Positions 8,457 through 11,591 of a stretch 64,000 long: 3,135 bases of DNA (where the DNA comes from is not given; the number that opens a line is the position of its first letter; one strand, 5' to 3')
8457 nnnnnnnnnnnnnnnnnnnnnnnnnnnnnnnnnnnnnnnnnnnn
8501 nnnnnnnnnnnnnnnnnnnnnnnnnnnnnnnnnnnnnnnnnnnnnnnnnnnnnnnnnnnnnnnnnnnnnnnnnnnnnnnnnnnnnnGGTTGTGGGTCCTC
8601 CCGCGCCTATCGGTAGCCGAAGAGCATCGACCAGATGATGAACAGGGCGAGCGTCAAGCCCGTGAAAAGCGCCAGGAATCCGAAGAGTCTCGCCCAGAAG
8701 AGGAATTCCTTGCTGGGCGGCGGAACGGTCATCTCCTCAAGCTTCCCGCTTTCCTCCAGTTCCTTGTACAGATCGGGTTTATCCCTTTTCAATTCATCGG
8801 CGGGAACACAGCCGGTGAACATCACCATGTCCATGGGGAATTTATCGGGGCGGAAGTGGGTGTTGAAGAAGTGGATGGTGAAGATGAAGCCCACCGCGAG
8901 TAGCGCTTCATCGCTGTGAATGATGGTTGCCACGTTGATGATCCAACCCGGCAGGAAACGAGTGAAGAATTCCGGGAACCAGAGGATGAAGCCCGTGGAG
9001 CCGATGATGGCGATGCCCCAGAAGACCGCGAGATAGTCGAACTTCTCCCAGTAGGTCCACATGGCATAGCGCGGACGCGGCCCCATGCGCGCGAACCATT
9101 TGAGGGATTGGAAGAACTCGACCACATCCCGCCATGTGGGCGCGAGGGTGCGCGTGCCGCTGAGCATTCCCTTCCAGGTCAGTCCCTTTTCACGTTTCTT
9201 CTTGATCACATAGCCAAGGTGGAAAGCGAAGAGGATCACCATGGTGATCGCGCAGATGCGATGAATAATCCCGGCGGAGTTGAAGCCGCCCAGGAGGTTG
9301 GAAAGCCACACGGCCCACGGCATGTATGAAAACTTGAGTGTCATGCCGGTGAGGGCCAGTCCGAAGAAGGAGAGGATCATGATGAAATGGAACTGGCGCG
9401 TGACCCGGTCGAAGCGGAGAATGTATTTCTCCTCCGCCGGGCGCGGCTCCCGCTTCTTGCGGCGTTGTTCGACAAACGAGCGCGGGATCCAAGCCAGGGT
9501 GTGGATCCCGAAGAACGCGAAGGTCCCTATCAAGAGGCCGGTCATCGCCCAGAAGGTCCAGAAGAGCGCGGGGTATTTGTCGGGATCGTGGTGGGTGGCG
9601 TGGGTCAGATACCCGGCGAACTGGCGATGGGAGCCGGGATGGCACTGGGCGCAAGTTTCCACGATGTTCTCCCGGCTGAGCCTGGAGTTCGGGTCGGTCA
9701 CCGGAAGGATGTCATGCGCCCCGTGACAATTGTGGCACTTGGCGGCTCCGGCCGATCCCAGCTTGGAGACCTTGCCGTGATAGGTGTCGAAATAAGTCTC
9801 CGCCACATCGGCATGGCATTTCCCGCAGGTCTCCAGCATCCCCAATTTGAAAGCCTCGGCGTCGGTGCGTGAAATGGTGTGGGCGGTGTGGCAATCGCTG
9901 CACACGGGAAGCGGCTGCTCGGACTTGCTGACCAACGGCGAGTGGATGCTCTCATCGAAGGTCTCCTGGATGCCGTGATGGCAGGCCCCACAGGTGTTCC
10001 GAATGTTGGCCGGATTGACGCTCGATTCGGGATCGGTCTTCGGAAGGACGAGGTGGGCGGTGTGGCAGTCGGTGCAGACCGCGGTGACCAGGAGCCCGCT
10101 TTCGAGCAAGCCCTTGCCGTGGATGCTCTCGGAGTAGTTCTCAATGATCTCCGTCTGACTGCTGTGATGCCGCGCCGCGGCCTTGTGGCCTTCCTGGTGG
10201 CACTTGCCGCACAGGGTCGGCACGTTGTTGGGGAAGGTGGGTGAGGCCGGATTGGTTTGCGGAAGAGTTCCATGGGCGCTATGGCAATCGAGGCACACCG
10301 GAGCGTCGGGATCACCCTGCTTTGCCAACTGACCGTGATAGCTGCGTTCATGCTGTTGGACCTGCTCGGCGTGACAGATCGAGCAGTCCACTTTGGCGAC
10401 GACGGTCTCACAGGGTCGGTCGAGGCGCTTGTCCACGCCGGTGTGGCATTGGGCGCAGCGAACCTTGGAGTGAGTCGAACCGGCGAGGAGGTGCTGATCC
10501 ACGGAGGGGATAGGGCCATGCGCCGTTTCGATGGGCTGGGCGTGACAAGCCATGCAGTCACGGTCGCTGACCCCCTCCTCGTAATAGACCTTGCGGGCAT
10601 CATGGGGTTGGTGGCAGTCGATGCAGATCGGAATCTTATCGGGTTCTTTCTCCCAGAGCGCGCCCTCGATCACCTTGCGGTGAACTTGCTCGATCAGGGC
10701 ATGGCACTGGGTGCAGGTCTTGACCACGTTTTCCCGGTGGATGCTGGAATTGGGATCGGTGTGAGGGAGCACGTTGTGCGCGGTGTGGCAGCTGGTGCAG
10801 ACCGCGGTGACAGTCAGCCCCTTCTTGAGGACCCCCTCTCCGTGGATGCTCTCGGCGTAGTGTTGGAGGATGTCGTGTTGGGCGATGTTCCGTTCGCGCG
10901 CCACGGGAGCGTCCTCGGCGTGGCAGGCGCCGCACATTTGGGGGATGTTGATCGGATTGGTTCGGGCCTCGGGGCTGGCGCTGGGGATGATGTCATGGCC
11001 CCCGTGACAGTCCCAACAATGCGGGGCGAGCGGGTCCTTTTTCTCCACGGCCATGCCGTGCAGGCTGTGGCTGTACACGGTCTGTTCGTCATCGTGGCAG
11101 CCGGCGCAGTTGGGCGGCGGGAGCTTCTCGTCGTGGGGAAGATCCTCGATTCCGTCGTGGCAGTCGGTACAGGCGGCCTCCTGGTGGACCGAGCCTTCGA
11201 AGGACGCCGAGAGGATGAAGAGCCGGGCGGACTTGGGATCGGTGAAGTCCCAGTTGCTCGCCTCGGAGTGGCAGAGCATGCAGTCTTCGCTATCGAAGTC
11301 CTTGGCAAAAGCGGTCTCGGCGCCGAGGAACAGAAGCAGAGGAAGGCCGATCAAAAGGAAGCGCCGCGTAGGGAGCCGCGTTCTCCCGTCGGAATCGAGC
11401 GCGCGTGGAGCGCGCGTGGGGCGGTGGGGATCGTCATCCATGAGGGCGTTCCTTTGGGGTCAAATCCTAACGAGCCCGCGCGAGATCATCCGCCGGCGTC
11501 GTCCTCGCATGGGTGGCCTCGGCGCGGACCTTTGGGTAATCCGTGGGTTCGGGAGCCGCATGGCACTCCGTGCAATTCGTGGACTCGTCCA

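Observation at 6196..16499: Composite six-gene multiheme cytochrome operon (about 54 c-hemes): Nhc/Hmc-like FeS-NrfD-13-heme module, ImcH-like heptaheme, and two CbcL-like cytochrome c/b fusions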

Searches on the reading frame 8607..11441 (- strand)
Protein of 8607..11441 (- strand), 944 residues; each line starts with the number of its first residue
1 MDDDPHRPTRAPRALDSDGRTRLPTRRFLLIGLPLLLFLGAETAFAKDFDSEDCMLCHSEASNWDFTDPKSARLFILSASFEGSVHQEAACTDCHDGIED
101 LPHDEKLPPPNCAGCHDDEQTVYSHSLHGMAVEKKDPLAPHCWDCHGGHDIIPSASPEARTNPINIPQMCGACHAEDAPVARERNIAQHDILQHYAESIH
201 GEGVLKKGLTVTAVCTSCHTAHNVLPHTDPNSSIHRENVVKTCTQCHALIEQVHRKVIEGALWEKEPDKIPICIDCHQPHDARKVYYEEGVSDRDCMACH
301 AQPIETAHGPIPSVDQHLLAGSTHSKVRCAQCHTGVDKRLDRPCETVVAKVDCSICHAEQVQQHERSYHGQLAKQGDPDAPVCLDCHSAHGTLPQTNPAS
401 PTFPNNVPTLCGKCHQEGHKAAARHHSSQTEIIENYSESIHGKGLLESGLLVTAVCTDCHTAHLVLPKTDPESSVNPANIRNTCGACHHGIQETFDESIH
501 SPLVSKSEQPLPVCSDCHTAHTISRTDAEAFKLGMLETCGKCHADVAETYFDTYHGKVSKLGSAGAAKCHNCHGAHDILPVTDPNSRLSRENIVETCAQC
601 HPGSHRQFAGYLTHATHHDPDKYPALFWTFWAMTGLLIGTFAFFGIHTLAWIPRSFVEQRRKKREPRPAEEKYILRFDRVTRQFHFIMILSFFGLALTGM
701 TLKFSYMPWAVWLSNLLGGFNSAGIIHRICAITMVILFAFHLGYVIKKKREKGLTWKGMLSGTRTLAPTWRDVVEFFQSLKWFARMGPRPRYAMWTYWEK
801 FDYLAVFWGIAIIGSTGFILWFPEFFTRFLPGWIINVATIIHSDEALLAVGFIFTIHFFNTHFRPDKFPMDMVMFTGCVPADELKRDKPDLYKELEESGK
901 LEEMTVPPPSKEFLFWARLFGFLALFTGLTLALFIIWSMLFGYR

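Call 4: search_protein_families(library=pfam, proteins=[window:8607-11441:-], max_evalue=0.01)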
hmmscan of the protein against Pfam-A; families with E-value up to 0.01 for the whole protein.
window:8607-11441:- (944 aa): 4 families
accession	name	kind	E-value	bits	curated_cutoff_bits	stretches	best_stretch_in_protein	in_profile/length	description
PF14522.11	Cytochrome_C7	-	4.4e-21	74.9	24.8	3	233-300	6-66/67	Cytochrome c7 and related cytochrome c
PF14537.11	Cytochrom_c3_2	-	7.7e-18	65.2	25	2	87-174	5-78/79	Cytochrome c3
PF09699.15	Paired_CXXCH_1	-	1e-11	44.7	20.6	1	383-418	9-39/41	Doubled CXXCH motif (Paired_CXXCH_1)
PF01292.26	Ni_hydr_CYTB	-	3.1e-09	37.3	30.1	1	609-762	23-179/179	Prokaryotic cytochrome b561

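Call 5: search_protein_families(library=ncbifam, proteins=[window:8607-11441:-], max_evalue=0.01)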
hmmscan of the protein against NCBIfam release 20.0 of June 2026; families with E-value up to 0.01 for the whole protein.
window:8607-11441:- (944 aa): 8 families
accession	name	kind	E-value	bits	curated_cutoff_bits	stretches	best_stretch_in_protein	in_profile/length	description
TIGR03508.1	decahem_SO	subfamily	3.8e-22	79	192.2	5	455-608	96-227/258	DmsE family decaheme c-type cytochrome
NF041028.1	decahem_GSU2203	exception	3.3e-11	43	325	2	514-605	128-211/317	GSU2203 family decaheme c-type cytochrome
TIGR04257.1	nanowire_3heme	domain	8.1e-08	32.3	40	2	455-492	25-62/75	c(7)-type cytochrome triheme domain-containing protein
NF007924.0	PRK10639.1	equivalog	1.6e-07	31.3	341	1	671-741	4-71/211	formate dehydrogenase cytochrome b556 subunit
TIGR01583.1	formate-DH-gamm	equivalog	2.8e-07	30.7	115.85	1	674-742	2-67/204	formate dehydrogenase subunit gamma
NF007558.0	PRK10179.1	equivalog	9.8e-07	28.7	339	1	671-900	4-209/217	formate dehydrogenase-N subunit gamma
TIGR02161.1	napC_nirT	subfamily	1.1e-06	28.6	310.6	0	231-282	36-87/185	periplasmic nitrate (or nitrite) reductase c-type cytochrome, NapC/NirT family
NF007906.0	PRK10617.1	equivalog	8.7e-06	25.7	349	0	42-100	135-188/200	cytochrome c-type protein NapC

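Call 8: search_solved_structures(query=window:8607-11441:-, max_evalue=0.01)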
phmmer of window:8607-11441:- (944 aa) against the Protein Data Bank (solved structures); distinct sequences matched with E-value up to 0.01: 3.
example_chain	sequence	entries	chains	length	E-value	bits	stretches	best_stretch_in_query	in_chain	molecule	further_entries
2ozy_A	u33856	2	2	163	0.00013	23.3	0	329-401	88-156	Cytochrome c-type protein nrfB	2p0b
1kqf_C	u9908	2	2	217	0.0005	21.4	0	670-899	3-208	FORMATE DEHYDROGENASE, NITRATE-INDUCIBLE, CYTOCHROME B556(FDN) SUBUNIT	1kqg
28pb_A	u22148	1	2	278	0.0013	19.9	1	52-176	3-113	Cytochrome c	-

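Call 41: find_homologous_proteins(query=window:8607-11441:-, max_evalue=1e-10)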
Query window:8607-11441:- (944 aa): 5229 proteins with E <= 1e-10 among 8000 candidates; the best 120 are listed.
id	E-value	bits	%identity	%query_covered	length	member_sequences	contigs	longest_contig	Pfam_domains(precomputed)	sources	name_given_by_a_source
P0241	0.0e+0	2285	100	100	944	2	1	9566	PF09699.16,PF14537.12,PF01292.27,PF14522.12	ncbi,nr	ncbi:MAG: cytochrome b/b6 domain-containing protein [Candidatus Omnitrophica bacterium]|nr:cytochrom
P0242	0.0e+0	1843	81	96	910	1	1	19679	PF09699.16,PF14537.12,PF01292.27,PF02085.22,PF14522.12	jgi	jgi:cytochrome b subunit of formate dehydrogenase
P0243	0.0e+0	1829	81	96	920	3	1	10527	PF09699.16,PF14537.12,PF01292.27,PF14522.12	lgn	-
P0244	0.0e+0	1505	68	94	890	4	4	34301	PF09699.16,PF14537.12,PF01292.27,PF14522.12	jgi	jgi:cytochrome b subunit of formate dehydrogenase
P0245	0.0e+0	1491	67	95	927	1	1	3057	PF09699.16,PF14537.12,PF01292.27,PF14522.12,PF22113.2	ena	-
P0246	0.0e+0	1484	66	96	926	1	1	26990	PF09699.16,PF14537.12,PF03264.20,PF02085.22,PF14522.12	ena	-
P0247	0.0e+0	1473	67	95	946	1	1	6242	PF09699.16,PF14537.12,PF01292.27,PF14522.12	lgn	-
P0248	0.0e+0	1469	65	98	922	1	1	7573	PF09699.16,PF14537.12,PF14522.12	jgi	-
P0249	0.0e+0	1467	65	97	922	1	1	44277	PF09699.16,PF14537.12,PF02085.22,PF14522.12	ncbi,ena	-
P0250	0.0e+0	1462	64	97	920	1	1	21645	PF09699.16,PF14537.12,PF01292.27,PF14522.12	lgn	-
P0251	0.0e+0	1452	65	97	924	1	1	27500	PF09699.16,PF14537.12,PF01292.27,PF14522.12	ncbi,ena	-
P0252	0.0e+0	1450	66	97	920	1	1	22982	PF09699.16,PF14537.12,PF02085.22,PF14522.12,PF22113.2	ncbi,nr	ncbi:MAG: hypothetical protein HY706_01025 [Candidatus Hydrogenedentes bacterium]|nr:hypothetical pr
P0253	0.0e+0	1445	64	97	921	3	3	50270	PF09699.16,PF14537.12,PF01292.27,PF14522.12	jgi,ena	jgi:predicted CXXCH cytochrome family protein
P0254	0.0e+0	1444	63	98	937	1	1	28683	PF09699.16,PF14537.12,PF01292.27,PF14522.12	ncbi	-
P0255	0.0e+0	1443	65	95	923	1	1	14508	PF09699.16,PF14537.12,PF01292.27,PF14522.12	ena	-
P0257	0.0e+0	1442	63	98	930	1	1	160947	PF09699.16,PF14537.12,PF01292.27,PF02085.22,PF14522.12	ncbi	-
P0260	0.0e+0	1440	65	95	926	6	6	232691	PF09699.16,PF14537.12,PF01292.27,PF02085.22,PF14522.12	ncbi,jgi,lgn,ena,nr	ncbi:MAG TPA: cytochrome c3 family protein [Candidatus Hydrogenedentes bacterium]|nr:cytochrome c3 f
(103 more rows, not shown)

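Call 59: predict_structure(alignment_id=A2)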
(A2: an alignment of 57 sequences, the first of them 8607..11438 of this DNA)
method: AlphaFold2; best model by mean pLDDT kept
length: 943 residues; sequences in the alignment: 57
mean_pLDDT: 76.0   pTM: 0.48
mean pLDDT of the five models: 76.0, 75.0, 71.6, 66.9, 65.6
residues with pLDDT >= 90: 66; 70-90: 628; 50-70: 169; < 50: 80
segments of 3 or more residues with pLDDT < 50: 1-25, 40-45, 247-266, 268-271, 273-289, 607-614
pLDDT, mean of each block of 10 residues (from residue 1): 40 36 48 53 56 84 80 84 86 78 77 88 89 88 87 86 82 78 66 62 61 60 77 71 54 41 48 43 35 75 73 84 80 67 66 84 90 85 86 87 86 80 61 73 71 68 83 83 80 88 82 68 62 75 73 66 72 83 83 76 53 57 79 85 82 87 79 89 87 89 85 89 92 90 90 85 84 88 85 85 80 86 78 76 78 69 79 89 90 90 89 89 85 87 65
secondary structure, 60 per line:
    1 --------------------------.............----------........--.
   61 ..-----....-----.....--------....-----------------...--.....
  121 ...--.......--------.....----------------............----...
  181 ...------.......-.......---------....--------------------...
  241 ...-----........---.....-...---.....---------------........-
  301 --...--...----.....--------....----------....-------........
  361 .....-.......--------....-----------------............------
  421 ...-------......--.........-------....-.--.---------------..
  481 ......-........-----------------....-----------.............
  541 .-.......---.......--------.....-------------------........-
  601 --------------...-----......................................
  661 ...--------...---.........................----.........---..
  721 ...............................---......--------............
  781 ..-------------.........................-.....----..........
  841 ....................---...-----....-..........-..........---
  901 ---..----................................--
elements in order (helices of 4 or more, strands of 3 or more residues): H27-39 H50-57 H68-71 H77-81 H90-93 H116-123 H126-132 H141-145 H162-173 H178-183 H190-196 H198-204 H214-217 H238-243 H249-256 H260-264 H272-276 H292-299 E303-305 E308-310 H315-319 H328-331 H342-345 H353-365 H367-373 H382-385 H403-414 H431-436 H439-447 H455-458 H479-486 H488-495 H513-516 H528-541 H543-549 H553-559 H568-572 H592-599 H623-663 E672-674 H678-702 H707-715 H719-751 H755-760 H769-782 H796-820 H822-826 H831-860 H872-875 E877-879 H880-886 H888-897 H910-941

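Call 61: fold_search(model_id=the predicted structure, library=pdb)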
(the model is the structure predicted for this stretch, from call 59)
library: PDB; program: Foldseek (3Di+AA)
matches with E <= 10: 44; with E <= 0.001: 1
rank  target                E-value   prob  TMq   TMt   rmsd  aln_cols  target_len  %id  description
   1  1kqf_C                2.1e-04  1.00  0.20  0.78   4.0       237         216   17  FORMATE DEHYDROGENASE N FROM E. COLI (released 2002-03-15)
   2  8wpn_A                1.2e+00  0.04  0.08  0.09  33.6       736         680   11  Cryo-EM structure of the human TRPC4 in lipid nanodiscs (released 2024-10-16)
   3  8ugh_4C               1.6e+00  0.18  0.10  0.24  13.5       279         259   12  In-situ structure of typeA supercomplex with lipids in respiratory chain (composite) (released 2024-06-19)
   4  7xma_C                1.8e+00  0.16  0.10  0.26  19.4       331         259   11  Crystal structure of Bovine heart cytochrome c oxidase, apo structure with DMSO (released 2022-12-21)
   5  8zo8_C3               1.8e+00  0.14  0.10  0.24  19.3       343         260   10  Respirasome open state 3 in presence of metformin (SC-MetO3) (released 2025-11-19)
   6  6g94_A                2.8e+00  0.38  0.10  0.43  10.7       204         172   15  Structure of E. coli hydrogenase-1 C19G variant in complex with cytochrome b (released 2018-06-13)
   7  7uuz                  3.3e+00  0.03  0.07  0.09  20.7       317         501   14  Structure of the sodium/iodide symporter (NIS) in complex with perrhenate and sodium (released 2022-12-21)
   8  4gd3_A                3.7e+00  0.54  0.11  0.50   8.1       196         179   13  Structure of E. coli hydrogenase-1 in complex with cytochrome b (released 2013-01-02)
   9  4o7g_A                3.7e+00  0.12  0.09  0.26  22.1       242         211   16  Crystal Structure of Ascorbate-bound Cytochrome b561, crystal soaked in 1 M L-ascorbate for 40 minutes (released 2014-02-05)
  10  3wmg_A                3.9e+00  0.05  0.06  0.08  24.2       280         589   15  Crystal structure of an inward-facing eukaryotic ABC multidrug transporter G277V/A278V/A279V mutant in complex with an (released 2014-04-30)
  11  6jy3_C                4.1e+00  0.08  0.09  0.23  19.6       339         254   10  Monomeric Form of Bovine Heart Cytochrome c Oxidase in the Fully Oxidized State (released 2019-09-18)
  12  7o37_c                4.2e+00  0.12  0.11  0.27  14.7       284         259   12  Murine supercomplex CIII2CIV in the assembled locked conformation (released 2021-10-13)
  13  8tsh_C                4.4e+00  0.05  0.07  0.18  19.6       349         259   12  S. thermodepolymerans KpsMT(E151Q)-KpsE in complex with ATP (released 2024-04-17)
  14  9fks_i                5.0e+00  0.10  0.10  0.25  16.4       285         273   11  Respiratory supercomplex CIII2-CIV2 from alphaproteobacterium (released 2025-12-17)
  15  7jro_c                5.2e+00  0.08  0.10  0.24  19.4       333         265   10  Plant Mitochondrial complex IV from Vigna radiata (released 2021-01-20)
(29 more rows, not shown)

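Call 66: find_encoding_contigs(protein=P0260, flank=10000, max_places=1)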
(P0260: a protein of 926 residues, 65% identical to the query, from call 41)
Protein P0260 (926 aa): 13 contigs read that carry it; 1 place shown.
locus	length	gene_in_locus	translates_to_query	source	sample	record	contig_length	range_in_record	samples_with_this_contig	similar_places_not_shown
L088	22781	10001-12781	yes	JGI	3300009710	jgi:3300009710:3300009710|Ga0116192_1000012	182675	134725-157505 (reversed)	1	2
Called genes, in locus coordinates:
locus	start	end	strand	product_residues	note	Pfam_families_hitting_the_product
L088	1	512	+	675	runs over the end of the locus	PF01578:Cytochrom_C_asm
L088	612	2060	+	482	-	PF03264:Cytochrom_NNT (weak)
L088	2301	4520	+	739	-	PF18998:Flg_new_2, PF14522:Cytochrome_C7 (faint), PF14537:Cytochrom_c3_2 (faint), PF22113:Mtrc-MtrF_II-IV_dom, PF09699:Paired_CXXCH_1 (faint), PF22113:Mtrc-MtrF_II-IV_dom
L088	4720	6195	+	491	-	PF13581:HATPase_c_2 (faint), PF02518:HATPase_c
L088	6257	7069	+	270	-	PF09699:Paired_CXXCH_1 (faint), PF22678:Cytochrom_c_NrfB-like (weak)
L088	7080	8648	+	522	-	-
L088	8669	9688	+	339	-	PF02085:Cytochrom_CIII (faint), PF14522:Cytochrome_C7 (faint), PF14537:Cytochrom_c3_2 (faint)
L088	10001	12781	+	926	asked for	PF02085:Cytochrom_CIII (faint), PF14522:Cytochrome_C7 (faint), PF14537:Cytochrom_c3_2 (faint), PF09699:Paired_CXXCH_1 (weak), PF01292:Ni_hydr_CYTB (weak)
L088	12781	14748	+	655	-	PF02085:Cytochrom_CIII (faint), PF09699:Paired_CXXCH_1 (faint), PF14522:Cytochrome_C7 (faint), PF14537:Cytochrom_c3_2 (faint), PF01292:Ni_hydr_CYTB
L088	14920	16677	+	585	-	-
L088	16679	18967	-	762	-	-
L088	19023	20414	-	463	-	PF01408:GFO_IDH_MocA, PF03447:NAD_binding_3 (weak), PF02894:GFO_IDH_MocA_C (faint), PF22725:GFO_IDH_MocA_C3 (weak)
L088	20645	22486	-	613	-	PF00474:SSF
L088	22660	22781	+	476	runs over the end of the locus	PF00309:Sigma54_AID, PF04545:Sigma70_r4 (faint), PF04963:Sigma54_CBD, PF13545:HTH_Crp_2 (faint), PF04552:Sigma54_DBD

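Call 67: find_encoding_contigs(protein=P0257, flank=10000, max_places=1)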
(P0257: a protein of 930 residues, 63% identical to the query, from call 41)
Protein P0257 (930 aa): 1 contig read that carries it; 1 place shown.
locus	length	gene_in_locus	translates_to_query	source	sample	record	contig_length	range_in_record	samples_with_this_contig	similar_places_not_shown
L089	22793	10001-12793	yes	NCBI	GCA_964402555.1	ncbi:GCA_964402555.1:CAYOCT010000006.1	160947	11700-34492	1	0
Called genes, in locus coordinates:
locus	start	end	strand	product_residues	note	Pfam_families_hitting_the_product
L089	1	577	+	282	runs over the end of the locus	PF13187:Fer4_9 (faint), PF00037:Fer4 (faint), PF12838:Fer4_7, PF13247:Fer4_11, PF12838:Fer4_7 (weak), PF12797:Fer4_2 (weak), PF12837:Fer4_6 (weak), PF13237:Fer4_10 (weak)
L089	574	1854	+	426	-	PF03916:NrfD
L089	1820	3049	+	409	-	PF14522:Cytochrome_C7 (faint), PF02085:Cytochrom_CIII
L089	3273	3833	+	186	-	PF14522:Cytochrome_C7 (faint), PF14537:Cytochrom_c3_2 (faint), PF22113:Mtrc-MtrF_II-IV_dom (weak), PF13435:Cytochrome_C554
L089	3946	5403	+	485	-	PF03264:Cytochrom_NNT (weak), PF14522:Cytochrome_C7 (faint)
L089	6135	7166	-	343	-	PF14537:Cytochrom_c3_2 (faint), PF22113:Mtrc-MtrF_II-IV_dom (faint), PF14522:Cytochrome_C7 (weak)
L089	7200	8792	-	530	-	-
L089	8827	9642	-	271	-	PF13435:Cytochrome_C554 (faint), PF22678:Cytochrom_c_NrfB-like (faint), PF09699:Paired_CXXCH_1 (weak)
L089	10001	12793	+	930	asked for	PF14522:Cytochrome_C7 (faint), PF14537:Cytochrom_c3_2 (faint), PF02085:Cytochrom_CIII (faint), PF09699:Paired_CXXCH_1 (faint), PF01292:Ni_hydr_CYTB (weak)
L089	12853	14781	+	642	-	PF02085:Cytochrom_CIII (faint), PF14522:Cytochrome_C7 (faint), PF14537:Cytochrom_c3_2 (faint), PF22678:Cytochrom_c_NrfB-like (faint), PF09699:Paired_CXXCH_1 (faint), PF01292:Ni_hydr_CYTB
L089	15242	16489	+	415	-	PF01926:MMR_HSR1, PF02421:FeoB_N, PF03193:RsgA_GTPase (faint), PF18128:HydF_dimer, PF18133:HydF_tetramer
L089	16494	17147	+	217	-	PF02517:Rce1-like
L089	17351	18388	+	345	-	PF04055:Radical_SAM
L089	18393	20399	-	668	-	PF07995:GSDH, PF18884:TSP3_bac (faint)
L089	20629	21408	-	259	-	PF21537:DUF1980_C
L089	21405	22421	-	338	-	PF03773:ArsP_1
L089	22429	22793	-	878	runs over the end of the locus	PF00801:PKD, PF18911:PKD_4, PF13620:CarboxypepD_reg, PF13715:CarbopepD_reg_2 (weak)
